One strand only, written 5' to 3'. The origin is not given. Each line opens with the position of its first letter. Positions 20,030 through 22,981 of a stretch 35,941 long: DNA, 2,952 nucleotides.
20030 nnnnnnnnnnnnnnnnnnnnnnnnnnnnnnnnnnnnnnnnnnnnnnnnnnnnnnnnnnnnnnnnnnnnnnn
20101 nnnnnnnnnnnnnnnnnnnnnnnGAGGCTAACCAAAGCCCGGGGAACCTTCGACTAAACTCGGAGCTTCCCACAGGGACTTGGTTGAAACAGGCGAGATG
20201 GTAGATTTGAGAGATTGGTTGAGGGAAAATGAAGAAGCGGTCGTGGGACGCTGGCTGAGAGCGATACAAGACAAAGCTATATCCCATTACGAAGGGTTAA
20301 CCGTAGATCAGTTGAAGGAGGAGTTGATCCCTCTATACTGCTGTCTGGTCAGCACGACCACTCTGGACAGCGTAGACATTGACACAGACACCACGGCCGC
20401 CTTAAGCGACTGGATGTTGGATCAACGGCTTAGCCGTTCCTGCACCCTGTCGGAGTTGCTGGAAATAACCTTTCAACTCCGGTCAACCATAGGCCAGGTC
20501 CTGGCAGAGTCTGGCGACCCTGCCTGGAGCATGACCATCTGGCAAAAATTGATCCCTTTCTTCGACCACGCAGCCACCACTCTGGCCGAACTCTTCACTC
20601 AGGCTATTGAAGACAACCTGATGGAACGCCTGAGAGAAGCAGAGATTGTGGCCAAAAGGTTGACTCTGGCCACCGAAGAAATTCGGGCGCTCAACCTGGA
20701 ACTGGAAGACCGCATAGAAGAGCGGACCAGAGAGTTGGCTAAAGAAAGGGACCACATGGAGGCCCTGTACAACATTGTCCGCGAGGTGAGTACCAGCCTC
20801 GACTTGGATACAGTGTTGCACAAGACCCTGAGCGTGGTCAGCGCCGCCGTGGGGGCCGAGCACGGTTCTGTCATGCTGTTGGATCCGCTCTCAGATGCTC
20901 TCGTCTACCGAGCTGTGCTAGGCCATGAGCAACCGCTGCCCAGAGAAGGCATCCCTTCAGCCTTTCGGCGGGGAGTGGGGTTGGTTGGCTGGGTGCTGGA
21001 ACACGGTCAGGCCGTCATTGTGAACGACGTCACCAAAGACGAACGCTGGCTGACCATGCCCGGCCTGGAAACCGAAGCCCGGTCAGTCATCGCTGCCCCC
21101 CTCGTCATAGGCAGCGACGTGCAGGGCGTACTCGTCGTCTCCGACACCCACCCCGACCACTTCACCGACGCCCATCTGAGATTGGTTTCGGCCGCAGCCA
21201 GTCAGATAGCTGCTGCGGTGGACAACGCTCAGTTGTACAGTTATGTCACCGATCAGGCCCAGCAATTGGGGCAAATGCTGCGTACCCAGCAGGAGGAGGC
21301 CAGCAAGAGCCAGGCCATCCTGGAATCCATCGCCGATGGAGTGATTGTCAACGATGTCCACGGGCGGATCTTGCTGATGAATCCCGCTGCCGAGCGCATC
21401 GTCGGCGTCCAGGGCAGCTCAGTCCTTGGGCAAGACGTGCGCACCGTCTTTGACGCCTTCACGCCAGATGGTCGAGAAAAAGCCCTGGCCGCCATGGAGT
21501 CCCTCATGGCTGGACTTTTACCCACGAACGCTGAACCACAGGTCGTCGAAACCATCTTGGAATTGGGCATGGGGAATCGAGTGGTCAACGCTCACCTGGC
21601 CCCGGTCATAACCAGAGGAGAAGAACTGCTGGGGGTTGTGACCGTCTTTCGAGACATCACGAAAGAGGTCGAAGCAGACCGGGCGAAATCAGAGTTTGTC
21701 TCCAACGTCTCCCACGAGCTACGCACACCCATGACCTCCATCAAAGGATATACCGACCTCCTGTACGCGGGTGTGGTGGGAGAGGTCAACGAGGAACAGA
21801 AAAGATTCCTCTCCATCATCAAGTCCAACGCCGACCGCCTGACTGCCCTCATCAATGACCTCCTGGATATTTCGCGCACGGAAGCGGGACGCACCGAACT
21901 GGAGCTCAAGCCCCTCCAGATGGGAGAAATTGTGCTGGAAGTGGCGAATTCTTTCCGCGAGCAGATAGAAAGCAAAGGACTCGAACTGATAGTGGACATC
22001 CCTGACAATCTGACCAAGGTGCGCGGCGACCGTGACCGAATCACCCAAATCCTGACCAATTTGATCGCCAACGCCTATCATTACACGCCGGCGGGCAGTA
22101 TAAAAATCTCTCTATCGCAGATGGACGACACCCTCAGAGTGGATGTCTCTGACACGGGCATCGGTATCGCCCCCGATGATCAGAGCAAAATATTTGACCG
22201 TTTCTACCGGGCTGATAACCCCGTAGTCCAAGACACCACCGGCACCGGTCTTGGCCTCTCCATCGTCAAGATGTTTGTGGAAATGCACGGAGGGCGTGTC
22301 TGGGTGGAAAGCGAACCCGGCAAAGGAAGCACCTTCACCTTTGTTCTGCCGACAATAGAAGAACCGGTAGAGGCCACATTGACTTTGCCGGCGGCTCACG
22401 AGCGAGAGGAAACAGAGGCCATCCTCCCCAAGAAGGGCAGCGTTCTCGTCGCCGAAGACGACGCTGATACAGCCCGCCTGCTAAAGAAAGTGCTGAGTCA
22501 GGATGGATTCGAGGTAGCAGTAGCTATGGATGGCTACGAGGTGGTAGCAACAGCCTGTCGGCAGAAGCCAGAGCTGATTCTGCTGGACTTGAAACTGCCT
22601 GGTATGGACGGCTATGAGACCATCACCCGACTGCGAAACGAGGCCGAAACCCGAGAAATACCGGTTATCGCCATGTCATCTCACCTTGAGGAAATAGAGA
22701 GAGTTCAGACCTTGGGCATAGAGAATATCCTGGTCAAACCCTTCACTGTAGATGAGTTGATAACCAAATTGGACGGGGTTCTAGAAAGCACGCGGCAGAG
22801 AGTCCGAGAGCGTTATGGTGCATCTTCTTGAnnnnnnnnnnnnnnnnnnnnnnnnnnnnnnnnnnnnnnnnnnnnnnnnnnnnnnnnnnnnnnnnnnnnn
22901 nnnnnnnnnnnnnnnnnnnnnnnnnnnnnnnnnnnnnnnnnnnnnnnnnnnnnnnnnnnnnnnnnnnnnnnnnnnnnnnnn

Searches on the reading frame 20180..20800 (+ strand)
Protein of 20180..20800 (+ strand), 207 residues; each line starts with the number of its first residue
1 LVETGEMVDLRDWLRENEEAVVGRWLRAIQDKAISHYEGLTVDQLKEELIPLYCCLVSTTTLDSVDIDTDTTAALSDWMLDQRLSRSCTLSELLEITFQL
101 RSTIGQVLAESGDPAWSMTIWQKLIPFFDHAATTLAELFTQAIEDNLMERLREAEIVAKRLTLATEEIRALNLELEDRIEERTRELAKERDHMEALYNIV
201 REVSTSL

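Call 27: search_protein_families(library=pfam, proteins=[window:20180-20800:+], max_evalue=0.01)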
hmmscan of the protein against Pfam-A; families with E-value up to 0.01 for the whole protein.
window:20180-20800:+ (207 aa): 1 family
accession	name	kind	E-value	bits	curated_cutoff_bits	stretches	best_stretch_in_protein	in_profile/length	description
PF14361.12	RsbRD_N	-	0.00012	23.1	24.3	1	11-108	2-103/104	RsbT co-antagonist protein rsbRD N-terminal domain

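Call 42: find_homologous_proteins(query=window:20198-20722:+, max_evalue=0.001)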
Query window:20198-20722:+ (175 aa): 2 proteins with E <= 0.001 among 170 candidates.
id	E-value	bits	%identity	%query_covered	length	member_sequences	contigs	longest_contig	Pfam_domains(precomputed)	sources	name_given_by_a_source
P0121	5.0e-63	230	80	77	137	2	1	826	-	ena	-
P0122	6.8e-33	132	78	46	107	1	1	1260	-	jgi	jgi:hypothetical protein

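Call 77: predict_structure(alignment_id=A5)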
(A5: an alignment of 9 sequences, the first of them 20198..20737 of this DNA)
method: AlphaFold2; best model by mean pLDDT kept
length: 180 residues; sequences in the alignment: 9
mean_pLDDT: 90.7   pTM: 0.75
mean pLDDT of the five models: 90.7, 90.6, 89.5, 89.2, 86.6
residues with pLDDT >= 90: 134; 70-90: 43; 50-70: 3; < 50: 0
segments of 3 or more residues with pLDDT < 50: none
pLDDT, mean of each block of 10 residues (from residue 1): 85 95 91 91 93 82 85 91 93 95 90 91 92 89 92 93 93 90
secondary structure, 60 per line:
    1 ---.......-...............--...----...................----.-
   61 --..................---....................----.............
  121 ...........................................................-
elements in order: H4-10 H12-26 H36-53 H63-80 H84-103 H108-179

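Call 79: fold_search(model_id=the predicted structure, library=pdb)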
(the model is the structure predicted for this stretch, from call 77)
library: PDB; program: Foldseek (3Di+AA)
matches with E <= 10: 958; with E <= 0.001: 0
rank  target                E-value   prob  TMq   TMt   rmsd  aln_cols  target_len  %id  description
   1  3zta                  1.9e-02  1.00  0.59  0.75   3.0       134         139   10  The bacterial stressosome: a modular system that has been adapted to control secondary messenger signaling (released 2012-02-22)
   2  3tm3                  4.7e-02  0.99  0.45  0.53   4.5       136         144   13  Wild-type hemoglobin from Vitreoscilla stercoraria (released 2014-04-16)
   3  3tld_A                6.1e-02  0.99  0.46  0.55   4.5       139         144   13  Crystal Structure of Y29F mutant of Vitreoscilla hemoglobin (released 2014-04-16)
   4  3pmc_A                7.6e-02  1.00  0.52  0.67   4.0       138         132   14  Crystal structure of the sporulation inhibitor pXO2-61 from Bacillus anthracis (released 2011-01-19)
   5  7ddu_A                8.1e-02  0.96  0.40  0.44   5.1       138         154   12  Elephant seal myoglobin esMb (released 2021-09-08)
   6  7uqa_A                1.0e-01  0.99  0.48  0.61   3.9       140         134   13  Crystal structure of the small Ultra-Red Fluorescent Protein (smURFP) (released 2023-07-19)
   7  4b3w_A                1.1e-01  0.99  0.52  0.59   3.9       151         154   10  Crystal structure of human cytoglobin H(E7)Q mutant (released 2013-01-23)
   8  2vhb_A                1.2e-01  0.98  0.44  0.54   5.1       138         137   11  AZIDE ADDUCT OF THE BACTERIAL HEMOGLOBIN FROM VITREOSCILLA STERCORARIA (released 1998-02-25)
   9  2dc3_A                1.2e-01  0.98  0.48  0.49   4.3       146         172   12  Crystal structure of human cytoglobin at 1.68 angstroms resolution (released 2006-05-23)
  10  7uqa_C                1.4e-01  0.99  0.49  0.63   4.0       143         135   12  Crystal structure of the small Ultra-Red Fluorescent Protein (smURFP) (released 2023-07-19)
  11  2bnl_C                1.6e-01  1.00  0.58  0.75   3.3       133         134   13  The structure of the N-terminal domain of RsbR (released 2005-11-03)
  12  4vhb_A                1.6e-01  0.99  0.47  0.58   4.7       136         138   10  THIOCYANATE ADDUCT OF THE BACTERIAL HEMOGLOBIN FROM VITREOSCILLA SP. (released 1999-08-31)
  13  6q6p_B                1.6e-01  0.98  0.48  0.54   4.2       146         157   11  Antarctic fish cytoglobin 1 from D.mawsoni (released 2020-01-15)
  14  1or4_B                1.7e-01  0.99  0.51  0.57   3.6       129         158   12  Crystal Structure of HemAT sensor domain from B.subtilis in the cyano-liganded form (released 2003-09-23)
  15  9wg7_C1               1.7e-01  0.98  0.50  0.52   3.9       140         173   16  The structure of phycobilisome with a bicylindrical core from the cyanobacterium Synechococcus elongatus PCC 7942 (released 2026-04-01)
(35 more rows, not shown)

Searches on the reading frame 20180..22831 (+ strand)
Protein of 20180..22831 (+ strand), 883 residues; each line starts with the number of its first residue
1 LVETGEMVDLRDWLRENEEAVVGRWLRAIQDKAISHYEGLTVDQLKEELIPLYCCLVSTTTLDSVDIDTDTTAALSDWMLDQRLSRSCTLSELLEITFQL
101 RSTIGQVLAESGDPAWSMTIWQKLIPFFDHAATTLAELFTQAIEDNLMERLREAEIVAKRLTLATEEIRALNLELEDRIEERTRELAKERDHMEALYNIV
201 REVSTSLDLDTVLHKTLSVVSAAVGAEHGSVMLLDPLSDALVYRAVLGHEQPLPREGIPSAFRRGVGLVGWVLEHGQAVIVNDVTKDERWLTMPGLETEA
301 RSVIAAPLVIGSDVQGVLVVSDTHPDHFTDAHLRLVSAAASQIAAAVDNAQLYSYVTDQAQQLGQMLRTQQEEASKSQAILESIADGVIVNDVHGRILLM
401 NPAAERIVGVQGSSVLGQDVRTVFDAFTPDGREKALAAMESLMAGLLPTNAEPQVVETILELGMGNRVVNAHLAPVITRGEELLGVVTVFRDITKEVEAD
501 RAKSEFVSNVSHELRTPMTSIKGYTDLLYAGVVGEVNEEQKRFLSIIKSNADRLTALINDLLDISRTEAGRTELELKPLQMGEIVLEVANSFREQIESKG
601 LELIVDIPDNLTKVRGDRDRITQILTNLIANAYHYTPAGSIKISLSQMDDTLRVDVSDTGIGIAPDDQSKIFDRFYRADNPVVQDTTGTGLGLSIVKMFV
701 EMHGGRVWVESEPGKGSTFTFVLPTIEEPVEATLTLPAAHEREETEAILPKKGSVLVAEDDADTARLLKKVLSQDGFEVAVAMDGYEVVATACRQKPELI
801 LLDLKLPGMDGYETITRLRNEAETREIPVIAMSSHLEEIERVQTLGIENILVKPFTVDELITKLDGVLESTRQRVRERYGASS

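Call 3: search_protein_families(library=pfam, proteins=[window:20180-22831:+], max_evalue=0.01)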
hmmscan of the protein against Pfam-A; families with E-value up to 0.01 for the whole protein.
window:20180-22831:+ (883 aa): 13 families
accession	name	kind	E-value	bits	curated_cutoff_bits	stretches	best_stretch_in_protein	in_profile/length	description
PF02518.31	HATPase_c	-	1e-33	116.5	26.4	1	616-725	1-109/111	Histidine kinase-, DNA gyrase B-, and HSP90-like ATPase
PF00072.30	Response_reg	-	2.7e-24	85.9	30.2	1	755-864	1-110/111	Response regulator receiver domain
PF13185.12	GAF_2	-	9.8e-22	78.1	28.6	1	207-348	2-136/136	GAF domain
PF00512.31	HisKA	-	1.4e-21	76.7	26.9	1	502-570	1-66/66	His Kinase A (phospho-acceptor) domain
PF01590.32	GAF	-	4.1e-20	73.1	22.4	1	208-347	1-133/133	GAF domain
PF13492.12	GAF_3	-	1.1e-17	65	27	1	208-349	1-129/129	GAF domain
PF00989.32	PAS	-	2e-12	47.6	22.6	1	378-493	4-113/113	PAS fold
PF13426.13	PAS_9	-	1.6e-11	44.8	27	1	386-495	2-103/103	PAS domain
PF08448.16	PAS_4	-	5.6e-10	39.9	23.1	1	381-497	1-109/110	PAS fold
PF13188.13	PAS_8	-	6.5e-08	32.7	21.8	1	377-432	3-55/65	PAS domain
PF13581.12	HATPase_c_2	-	2.7e-05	24.6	27.4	1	625-701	40-110/127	Histidine kinase-like ATPase domain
PF14361.12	RsbRD_N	-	0.0017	19.5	24.3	1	11-108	2-103/104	RsbT co-antagonist protein rsbRD N-terminal domain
PF12860.13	PAS_7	-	0.006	17.2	27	0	381-500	1-114/115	PAS fold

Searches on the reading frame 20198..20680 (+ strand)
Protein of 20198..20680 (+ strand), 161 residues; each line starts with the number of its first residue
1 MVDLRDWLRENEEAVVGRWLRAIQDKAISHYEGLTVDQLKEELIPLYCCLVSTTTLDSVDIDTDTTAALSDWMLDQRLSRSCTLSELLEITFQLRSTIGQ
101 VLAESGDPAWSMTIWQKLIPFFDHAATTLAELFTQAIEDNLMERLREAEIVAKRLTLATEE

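Call 59: search_protein_representatives(protein=window:20198-20680:+)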
Query: 161 residues. Proteins with E-value up to 0.001 (for the whole library): 18; up to 1e-10: 10; up to 1e-30: 4. The best 18 are listed.
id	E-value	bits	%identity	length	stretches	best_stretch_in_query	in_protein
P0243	3.8e-76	270.6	81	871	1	1-161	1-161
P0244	1.7e-36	141.9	50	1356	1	3-161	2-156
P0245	3.1e-34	134.6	46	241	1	2-160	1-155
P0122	1.7e-33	132.2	79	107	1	1-80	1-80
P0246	1.7e-25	106.2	41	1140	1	3-161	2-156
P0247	2.2e-24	102.6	41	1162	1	6-161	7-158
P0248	6.4e-24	101.1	33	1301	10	21-65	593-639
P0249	8.6e-17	77.9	35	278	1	2-161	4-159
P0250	7.9e-15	71.6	38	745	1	14-161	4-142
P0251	3.7e-11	59.6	28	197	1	3-161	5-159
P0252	2.5e-10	57.0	28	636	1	4-161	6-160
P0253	3.5e-08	50.0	33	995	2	81-146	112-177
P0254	3.5e-08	50.0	31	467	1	4-161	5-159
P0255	4.7e-07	46.3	24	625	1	4-161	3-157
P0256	2.0e-06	44.3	29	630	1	5-161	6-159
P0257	2.6e-05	40.7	28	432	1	6-154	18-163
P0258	1.4e-04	38.4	28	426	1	2-146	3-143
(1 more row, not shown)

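Call 61: search_protein_families(library=pfam, proteins=[P0245, P0246, P0249, P0250, P0251, P0252, P0254, P0255, P0257, P0258], max_evalue=0.001)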
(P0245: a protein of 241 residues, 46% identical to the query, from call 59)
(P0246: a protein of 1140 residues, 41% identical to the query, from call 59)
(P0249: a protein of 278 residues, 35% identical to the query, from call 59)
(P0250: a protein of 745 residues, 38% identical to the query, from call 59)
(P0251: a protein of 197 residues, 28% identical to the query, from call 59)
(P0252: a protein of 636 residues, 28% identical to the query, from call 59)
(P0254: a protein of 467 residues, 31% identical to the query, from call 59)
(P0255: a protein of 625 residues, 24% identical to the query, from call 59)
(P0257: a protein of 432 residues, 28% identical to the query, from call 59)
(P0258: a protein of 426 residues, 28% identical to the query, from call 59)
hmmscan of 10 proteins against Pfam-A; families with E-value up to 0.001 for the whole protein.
P0245 (241 aa): 0 families

P0246 (1140 aa): 12 families
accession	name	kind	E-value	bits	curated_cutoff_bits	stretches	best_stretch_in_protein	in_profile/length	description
PF13185.12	GAF_2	-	5.1e-38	130.8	28.6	2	366-504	2-135/136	GAF domain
PF01590.32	GAF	-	7.5e-38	130.5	22.4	2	367-504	1-133/133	GAF domain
PF00072.30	Response_reg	-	9e-34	116.4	30.2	2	902-1009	1-108/111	Response regulator receiver domain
PF02518.31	HATPase_c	-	3.8e-33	114.7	26.4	1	773-882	2-109/111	Histidine kinase-, DNA gyrase B-, and HSP90-like ATPase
PF13492.12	GAF_3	-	5.8e-31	108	27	2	179-320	1-129/129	GAF domain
PF00512.31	HisKA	-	1.9e-22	79.5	26.9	1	658-726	1-66/66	His Kinase A (phospho-acceptor) domain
PF13426.13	PAS_9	-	5.3e-11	43.2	27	1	543-651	2-103/103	PAS domain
PF00989.32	PAS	-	8.3e-09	35.9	22.6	1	535-581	4-50/113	PAS fold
PF08448.16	PAS_4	-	3e-08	34.3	23.1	1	538-653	1-109/110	PAS fold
PF13188.13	PAS_8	-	1.4e-07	31.6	21.8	1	534-586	3-52/65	PAS domain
PF12860.13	PAS_7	-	3.1e-06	27.8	27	1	538-656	1-114/115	PAS fold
PF15714.11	SpoVT_C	-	0.00046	20.7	27.5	0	255-312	64-121/128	Stage V sporulation protein T C-terminal, transcription factor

P0249 (278 aa): 0 families

P0250 (745 aa): 5 families
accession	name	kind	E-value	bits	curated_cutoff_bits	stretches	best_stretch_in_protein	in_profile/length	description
PF13185.12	GAF_2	-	6.3e-33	114.3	28.6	2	342-482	2-136/136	GAF domain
PF02518.31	HATPase_c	-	1.4e-29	103.2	26.4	1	617-736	1-110/111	Histidine kinase-, DNA gyrase B-, and HSP90-like ATPase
PF01590.32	GAF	-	1.1e-27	97.6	22.4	2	343-481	1-133/133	GAF domain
PF13492.12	GAF_3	-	1.4e-20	74.4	27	2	344-483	2-129/129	GAF domain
PF00512.31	HisKA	-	2.3e-19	69.6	26.9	1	503-570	1-65/66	His Kinase A (phospho-acceptor) domain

P0251 (197 aa): 1 family
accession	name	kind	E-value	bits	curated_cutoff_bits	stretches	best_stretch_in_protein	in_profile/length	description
PF03576.19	Peptidase_S58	-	0.0003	20.8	23.9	1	144-178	272-306/307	Peptidase family S58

P0252 (636 aa): 6 families
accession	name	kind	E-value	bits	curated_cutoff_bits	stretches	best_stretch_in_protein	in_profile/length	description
PF02518.31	HATPase_c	-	5.4e-28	98.1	26.4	1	479-608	2-110/111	Histidine kinase-, DNA gyrase B-, and HSP90-like ATPase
PF00512.31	HisKA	-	5.3e-14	52.5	26.9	1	364-430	2-65/66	His Kinase A (phospho-acceptor) domain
PF01590.32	GAF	-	6.7e-10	40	22.4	1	183-323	1-133/133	GAF domain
PF13185.12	GAF_2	-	6.7e-09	36.5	28.6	1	182-324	2-136/136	GAF domain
PF13492.12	GAF_3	-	7.6e-09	36.5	27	1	184-325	2-129/129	GAF domain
PF14361.12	RsbRD_N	-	1.1e-05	26.5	24.3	1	7-101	2-103/104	RsbT co-antagonist protein rsbRD N-terminal domain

P0254 (467 aa): 3 families
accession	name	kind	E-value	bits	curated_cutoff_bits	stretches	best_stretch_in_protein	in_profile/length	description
PF02518.31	HATPase_c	-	5e-27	95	26.4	1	320-449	1-109/111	Histidine kinase-, DNA gyrase B-, and HSP90-like ATPase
PF00512.31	HisKA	-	4.5e-13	49.5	26.9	1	206-273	2-65/66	His Kinase A (phospho-acceptor) domain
PF14361.12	RsbRD_N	-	6.6e-08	33.6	24.3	1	6-100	2-103/104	RsbT co-antagonist protein rsbRD N-terminal domain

P0255 (625 aa): 6 families
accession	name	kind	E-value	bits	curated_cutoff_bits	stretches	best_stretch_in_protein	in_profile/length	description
PF02518.31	HATPase_c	-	6.2e-26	91.5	26.4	1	474-601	2-110/111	Histidine kinase-, DNA gyrase B-, and HSP90-like ATPase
PF00512.31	HisKA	-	3e-13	50.1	26.9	1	360-426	2-65/66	His Kinase A (phospho-acceptor) domain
PF13185.12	GAF_2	-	2.8e-08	34.5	28.6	1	179-313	2-136/136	GAF domain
PF01590.32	GAF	-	1.4e-07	32.5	22.4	1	180-312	1-133/133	GAF domain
PF13492.12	GAF_3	-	1.5e-07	32.3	27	1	180-314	1-129/129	GAF domain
PF14361.12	RsbRD_N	-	5.9e-07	30.6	24.3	1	6-96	4-101/104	RsbT co-antagonist protein rsbRD N-terminal domain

P0257 (432 aa): 2 families
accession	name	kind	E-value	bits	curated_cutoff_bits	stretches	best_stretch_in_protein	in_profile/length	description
PF02518.31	HATPase_c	-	2.4e-26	92.8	26.4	1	281-408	2-109/111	Histidine kinase-, DNA gyrase B-, and HSP90-like ATPase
PF00512.31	HisKA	-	1.6e-12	47.7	26.9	1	168-232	2-65/66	His Kinase A (phospho-acceptor) domain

P0258 (426 aa): 3 families
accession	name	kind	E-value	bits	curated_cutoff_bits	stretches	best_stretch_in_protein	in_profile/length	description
PF02518.31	HATPase_c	-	4.1e-29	101.7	26.4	1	284-414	1-110/111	Histidine kinase-, DNA gyrase B-, and HSP90-like ATPase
PF00512.31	HisKA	-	6e-15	55.5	26.9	1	170-236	1-64/66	His Kinase A (phospho-acceptor) domain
PF14361.12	RsbRD_N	-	0.0002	22.4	24.3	0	5-96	1-99/104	RsbT co-antagonist protein rsbRD N-terminal domain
